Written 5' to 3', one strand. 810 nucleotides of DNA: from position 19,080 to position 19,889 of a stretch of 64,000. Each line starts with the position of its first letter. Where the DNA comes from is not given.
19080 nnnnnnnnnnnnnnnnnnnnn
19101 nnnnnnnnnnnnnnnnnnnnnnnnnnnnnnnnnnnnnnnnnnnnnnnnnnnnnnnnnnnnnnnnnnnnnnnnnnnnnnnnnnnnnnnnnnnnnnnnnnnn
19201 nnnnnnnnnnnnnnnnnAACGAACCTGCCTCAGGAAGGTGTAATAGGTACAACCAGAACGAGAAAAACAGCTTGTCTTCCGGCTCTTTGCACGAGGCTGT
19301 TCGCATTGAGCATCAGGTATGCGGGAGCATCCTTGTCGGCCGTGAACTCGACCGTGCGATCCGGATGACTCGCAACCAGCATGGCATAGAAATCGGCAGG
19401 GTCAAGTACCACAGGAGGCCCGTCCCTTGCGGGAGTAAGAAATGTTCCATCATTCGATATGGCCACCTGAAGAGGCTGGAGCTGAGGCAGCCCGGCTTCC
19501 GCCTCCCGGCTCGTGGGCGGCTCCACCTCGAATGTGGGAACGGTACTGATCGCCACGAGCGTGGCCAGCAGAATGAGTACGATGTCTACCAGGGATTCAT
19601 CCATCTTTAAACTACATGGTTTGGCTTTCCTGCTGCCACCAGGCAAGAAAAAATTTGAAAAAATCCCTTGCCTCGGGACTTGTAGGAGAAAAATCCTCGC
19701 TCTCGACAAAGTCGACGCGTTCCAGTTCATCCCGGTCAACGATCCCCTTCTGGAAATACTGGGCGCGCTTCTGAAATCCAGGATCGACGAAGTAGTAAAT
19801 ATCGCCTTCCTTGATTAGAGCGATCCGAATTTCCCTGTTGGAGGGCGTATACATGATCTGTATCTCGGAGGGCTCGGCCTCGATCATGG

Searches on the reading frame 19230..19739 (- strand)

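Call 46: search_protein_families(library=ncbifam, proteins=[window:19230-19739:-], max_evalue=0.01)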
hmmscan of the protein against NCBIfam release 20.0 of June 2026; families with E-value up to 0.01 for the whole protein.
window:19230-19739:- (169 aa): 1 family
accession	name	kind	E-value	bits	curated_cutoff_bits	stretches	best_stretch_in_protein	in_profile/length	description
TIGR02801.1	tolR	equivalog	0.0017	19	127.3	1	50-159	10-125/129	protein TolR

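Call 62: search_protein_families(library=pfam, proteins=[window:19230-19739:-], max_evalue=0.001)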
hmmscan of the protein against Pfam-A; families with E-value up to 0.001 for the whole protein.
window:19230-19739:- (169 aa): 1 family
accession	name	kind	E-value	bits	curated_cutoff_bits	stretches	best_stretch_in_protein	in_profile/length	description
PF02472.21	ExbD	-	7.6e-07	29.7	25.4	1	49-160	12-123/128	Biopolymer transport protein ExbD/TolR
